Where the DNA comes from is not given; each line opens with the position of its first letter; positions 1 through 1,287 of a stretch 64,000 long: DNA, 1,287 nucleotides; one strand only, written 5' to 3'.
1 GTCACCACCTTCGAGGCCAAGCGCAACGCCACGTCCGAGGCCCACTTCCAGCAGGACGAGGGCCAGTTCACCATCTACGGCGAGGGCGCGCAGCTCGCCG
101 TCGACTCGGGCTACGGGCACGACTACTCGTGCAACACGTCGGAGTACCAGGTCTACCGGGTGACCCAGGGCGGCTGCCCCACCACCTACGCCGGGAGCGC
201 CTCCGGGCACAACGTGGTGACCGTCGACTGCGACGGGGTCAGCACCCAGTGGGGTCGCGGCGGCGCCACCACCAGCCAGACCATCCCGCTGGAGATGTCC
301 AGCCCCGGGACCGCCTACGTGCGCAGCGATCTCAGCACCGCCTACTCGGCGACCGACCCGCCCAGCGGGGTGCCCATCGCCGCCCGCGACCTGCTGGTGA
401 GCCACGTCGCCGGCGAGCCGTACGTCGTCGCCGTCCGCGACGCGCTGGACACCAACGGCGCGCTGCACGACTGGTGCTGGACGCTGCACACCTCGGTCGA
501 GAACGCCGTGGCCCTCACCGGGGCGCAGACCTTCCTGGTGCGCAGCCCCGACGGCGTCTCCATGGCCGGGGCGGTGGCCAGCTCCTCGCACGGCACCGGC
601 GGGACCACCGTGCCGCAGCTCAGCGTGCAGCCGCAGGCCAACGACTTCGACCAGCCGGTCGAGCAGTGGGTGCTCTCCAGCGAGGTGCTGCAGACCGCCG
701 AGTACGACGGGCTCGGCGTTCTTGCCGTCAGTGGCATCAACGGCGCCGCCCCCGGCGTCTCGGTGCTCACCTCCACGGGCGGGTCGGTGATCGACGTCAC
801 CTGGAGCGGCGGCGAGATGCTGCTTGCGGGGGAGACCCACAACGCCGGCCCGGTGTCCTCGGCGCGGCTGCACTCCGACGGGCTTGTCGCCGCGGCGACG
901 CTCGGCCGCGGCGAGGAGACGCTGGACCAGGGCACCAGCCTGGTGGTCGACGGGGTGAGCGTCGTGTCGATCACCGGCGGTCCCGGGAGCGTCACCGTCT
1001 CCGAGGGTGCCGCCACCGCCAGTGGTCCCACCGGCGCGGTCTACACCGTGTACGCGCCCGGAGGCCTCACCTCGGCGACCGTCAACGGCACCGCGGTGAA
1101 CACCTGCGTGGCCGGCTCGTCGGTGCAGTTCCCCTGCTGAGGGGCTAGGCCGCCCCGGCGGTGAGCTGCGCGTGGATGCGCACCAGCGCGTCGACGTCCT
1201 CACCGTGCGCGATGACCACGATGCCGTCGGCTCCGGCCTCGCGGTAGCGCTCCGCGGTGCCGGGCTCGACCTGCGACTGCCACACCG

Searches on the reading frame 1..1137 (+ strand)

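Call 69: search_protein_families(library=pfam, proteins=[window:1-1137:+], max_evalue=0.0001)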
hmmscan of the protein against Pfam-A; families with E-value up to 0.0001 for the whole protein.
window:1-1137:+ (379 aa): 1 family
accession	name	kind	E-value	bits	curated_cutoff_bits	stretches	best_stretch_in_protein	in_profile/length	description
PF07940.18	Hepar_II_III_C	-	8.9e-06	25.8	24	1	12-227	36-225/237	Heparinase II/III-like, C-terminal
